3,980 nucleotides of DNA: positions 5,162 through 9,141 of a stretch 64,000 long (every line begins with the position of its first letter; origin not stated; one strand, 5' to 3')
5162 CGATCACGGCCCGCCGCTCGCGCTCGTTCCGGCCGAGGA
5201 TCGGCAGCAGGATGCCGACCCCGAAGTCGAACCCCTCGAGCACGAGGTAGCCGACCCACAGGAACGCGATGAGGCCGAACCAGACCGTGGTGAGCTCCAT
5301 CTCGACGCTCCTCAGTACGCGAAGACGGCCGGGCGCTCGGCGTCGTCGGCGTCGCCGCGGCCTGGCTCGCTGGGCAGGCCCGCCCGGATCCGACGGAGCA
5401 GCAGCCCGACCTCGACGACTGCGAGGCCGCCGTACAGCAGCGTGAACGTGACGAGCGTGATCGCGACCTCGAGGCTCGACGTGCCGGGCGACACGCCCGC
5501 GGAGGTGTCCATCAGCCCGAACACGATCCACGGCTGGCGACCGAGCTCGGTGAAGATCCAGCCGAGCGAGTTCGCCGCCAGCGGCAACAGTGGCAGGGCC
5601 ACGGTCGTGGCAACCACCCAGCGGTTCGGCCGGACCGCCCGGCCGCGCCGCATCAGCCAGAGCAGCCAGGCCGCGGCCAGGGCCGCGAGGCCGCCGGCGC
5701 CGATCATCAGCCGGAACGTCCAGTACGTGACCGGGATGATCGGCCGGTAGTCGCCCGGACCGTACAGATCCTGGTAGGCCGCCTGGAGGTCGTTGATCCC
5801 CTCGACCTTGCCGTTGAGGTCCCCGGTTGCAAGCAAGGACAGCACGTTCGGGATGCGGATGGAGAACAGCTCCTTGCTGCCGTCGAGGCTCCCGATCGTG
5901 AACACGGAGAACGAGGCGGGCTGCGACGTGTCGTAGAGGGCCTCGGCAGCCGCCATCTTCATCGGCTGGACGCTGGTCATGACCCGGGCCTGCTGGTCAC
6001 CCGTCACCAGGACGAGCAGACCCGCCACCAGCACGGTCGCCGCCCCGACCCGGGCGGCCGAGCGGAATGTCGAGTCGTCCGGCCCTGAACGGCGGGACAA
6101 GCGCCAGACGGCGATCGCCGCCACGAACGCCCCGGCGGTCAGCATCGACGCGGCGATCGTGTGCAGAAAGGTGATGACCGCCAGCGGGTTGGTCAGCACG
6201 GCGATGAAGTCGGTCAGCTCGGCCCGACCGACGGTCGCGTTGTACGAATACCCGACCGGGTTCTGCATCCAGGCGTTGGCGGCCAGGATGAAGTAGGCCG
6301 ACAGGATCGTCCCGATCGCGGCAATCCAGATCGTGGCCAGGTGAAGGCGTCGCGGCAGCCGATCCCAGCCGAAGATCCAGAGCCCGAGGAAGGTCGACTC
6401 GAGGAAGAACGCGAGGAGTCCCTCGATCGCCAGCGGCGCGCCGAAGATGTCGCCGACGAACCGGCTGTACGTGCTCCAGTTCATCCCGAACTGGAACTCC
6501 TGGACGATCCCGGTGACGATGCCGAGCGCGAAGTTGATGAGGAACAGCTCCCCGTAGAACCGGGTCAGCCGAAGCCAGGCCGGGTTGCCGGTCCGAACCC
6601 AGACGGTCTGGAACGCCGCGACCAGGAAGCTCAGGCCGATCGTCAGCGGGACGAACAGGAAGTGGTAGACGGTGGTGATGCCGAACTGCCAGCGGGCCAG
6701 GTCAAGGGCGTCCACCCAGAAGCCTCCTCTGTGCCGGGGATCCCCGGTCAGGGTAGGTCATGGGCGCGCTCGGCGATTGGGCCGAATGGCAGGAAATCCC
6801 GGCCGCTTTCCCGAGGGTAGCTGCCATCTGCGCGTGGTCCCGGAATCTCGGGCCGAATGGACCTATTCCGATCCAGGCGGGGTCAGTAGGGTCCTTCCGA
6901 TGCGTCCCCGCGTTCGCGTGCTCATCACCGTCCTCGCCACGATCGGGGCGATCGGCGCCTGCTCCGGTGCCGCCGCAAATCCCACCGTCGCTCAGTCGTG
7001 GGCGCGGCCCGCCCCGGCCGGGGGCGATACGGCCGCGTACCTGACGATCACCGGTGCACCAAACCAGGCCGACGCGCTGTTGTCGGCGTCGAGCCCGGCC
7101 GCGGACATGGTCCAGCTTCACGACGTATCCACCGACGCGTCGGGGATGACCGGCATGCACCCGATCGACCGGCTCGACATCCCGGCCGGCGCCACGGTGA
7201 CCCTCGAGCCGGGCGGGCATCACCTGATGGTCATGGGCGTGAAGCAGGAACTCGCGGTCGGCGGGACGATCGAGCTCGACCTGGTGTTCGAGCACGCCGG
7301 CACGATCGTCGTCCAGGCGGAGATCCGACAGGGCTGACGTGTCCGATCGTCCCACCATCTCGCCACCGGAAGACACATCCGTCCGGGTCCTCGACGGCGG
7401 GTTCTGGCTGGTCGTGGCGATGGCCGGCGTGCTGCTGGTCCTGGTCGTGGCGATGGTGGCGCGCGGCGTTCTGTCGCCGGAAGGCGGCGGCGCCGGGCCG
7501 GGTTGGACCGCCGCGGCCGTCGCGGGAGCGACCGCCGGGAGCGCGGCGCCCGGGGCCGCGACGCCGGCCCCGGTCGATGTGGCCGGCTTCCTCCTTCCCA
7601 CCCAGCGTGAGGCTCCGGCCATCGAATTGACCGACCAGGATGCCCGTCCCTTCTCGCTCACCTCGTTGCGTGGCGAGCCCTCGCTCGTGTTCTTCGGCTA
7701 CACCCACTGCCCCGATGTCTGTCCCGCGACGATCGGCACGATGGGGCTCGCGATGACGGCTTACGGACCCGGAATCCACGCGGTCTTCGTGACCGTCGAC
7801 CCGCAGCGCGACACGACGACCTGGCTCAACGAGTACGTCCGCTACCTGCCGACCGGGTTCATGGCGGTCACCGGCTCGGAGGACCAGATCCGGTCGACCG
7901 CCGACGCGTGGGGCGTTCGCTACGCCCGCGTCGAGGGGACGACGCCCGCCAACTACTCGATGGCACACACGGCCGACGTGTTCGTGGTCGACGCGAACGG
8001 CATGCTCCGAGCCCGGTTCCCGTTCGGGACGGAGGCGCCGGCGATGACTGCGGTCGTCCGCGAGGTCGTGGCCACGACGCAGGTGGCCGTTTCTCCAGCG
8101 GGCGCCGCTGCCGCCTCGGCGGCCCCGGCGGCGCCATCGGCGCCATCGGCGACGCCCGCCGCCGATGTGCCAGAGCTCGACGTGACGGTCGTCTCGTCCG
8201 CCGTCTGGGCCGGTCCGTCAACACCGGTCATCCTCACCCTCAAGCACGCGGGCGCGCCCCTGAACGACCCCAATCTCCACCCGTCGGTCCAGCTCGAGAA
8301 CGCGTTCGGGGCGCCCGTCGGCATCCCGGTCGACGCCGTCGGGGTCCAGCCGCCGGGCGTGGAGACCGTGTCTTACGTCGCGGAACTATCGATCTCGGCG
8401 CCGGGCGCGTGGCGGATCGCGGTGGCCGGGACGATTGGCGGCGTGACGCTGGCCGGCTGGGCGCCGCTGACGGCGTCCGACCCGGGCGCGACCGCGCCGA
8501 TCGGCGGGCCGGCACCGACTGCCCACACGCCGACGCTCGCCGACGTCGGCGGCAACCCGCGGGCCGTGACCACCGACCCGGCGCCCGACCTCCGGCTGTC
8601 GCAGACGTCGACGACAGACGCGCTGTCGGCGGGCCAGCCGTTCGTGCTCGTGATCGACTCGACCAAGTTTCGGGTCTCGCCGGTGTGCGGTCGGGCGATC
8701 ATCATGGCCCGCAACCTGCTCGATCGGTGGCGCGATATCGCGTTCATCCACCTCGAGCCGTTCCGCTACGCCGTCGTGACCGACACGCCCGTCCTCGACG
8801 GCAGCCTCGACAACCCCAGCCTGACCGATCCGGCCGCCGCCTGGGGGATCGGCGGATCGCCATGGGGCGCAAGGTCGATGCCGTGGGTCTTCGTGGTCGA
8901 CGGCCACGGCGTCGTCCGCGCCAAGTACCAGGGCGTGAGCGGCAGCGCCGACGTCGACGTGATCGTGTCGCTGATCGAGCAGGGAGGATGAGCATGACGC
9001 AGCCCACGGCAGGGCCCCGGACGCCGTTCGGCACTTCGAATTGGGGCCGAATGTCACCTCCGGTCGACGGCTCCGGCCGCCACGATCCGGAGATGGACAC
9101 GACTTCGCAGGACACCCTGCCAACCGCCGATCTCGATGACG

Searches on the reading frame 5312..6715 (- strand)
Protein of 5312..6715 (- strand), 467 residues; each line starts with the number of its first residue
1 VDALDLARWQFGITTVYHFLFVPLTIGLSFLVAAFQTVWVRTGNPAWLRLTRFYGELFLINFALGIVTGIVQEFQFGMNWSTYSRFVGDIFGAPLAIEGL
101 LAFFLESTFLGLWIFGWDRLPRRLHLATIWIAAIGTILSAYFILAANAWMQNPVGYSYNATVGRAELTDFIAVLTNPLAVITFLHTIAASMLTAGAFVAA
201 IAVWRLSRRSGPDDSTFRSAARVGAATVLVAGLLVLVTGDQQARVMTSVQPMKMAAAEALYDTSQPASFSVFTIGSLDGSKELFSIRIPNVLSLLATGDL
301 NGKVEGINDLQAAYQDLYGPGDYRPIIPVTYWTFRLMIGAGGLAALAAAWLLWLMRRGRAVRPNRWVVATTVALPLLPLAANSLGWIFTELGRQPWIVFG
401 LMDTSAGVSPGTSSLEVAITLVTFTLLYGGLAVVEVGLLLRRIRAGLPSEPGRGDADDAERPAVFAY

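Call 68: search_protein_families(library=pfam, proteins=[window:5312-6715:-], max_evalue=0.00001)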
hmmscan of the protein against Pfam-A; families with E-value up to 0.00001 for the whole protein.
window:5312-6715:- (467 aa): 1 family
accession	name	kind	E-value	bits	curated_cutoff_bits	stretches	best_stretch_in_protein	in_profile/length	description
PF01654.22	Cyt_bd_oxida_I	-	3.4e-165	550.1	26.2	1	6-446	1-417/418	Cytochrome bd terminal oxidase subunit I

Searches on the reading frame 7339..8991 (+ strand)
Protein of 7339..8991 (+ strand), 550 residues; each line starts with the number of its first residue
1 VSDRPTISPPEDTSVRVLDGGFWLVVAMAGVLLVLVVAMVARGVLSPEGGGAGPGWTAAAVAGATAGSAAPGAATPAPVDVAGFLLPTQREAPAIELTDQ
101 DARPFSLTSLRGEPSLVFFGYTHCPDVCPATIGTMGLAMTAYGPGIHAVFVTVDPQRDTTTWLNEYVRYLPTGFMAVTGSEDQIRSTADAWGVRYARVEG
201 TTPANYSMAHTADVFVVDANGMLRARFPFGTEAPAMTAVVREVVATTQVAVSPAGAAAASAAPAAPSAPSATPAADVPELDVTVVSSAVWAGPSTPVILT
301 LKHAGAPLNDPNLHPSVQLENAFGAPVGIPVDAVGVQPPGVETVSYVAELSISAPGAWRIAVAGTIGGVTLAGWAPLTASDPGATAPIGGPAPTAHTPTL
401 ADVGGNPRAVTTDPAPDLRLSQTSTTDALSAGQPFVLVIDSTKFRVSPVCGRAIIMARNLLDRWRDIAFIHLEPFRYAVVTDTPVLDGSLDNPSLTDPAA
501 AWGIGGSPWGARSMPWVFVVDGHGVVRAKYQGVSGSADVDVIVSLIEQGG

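Call 68: search_protein_families(library=pfam, proteins=[window:7339-8991:+], max_evalue=0.00001)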
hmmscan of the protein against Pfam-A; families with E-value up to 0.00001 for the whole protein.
window:7339-8991:+ (550 aa): 3 families
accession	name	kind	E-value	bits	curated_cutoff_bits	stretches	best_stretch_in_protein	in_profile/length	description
PF02630.20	SCO1-SenC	-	6.7e-35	120.4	22.8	1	96-221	5-132/134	SCO1/SenC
PF00578.27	AhpC-TSA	-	6.5e-11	42.7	26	1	90-225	3-123/124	AhpC/TSA family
PF08534.16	Redoxin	-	6.9e-06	26.3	26.6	0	91-227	5-132/148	Redoxin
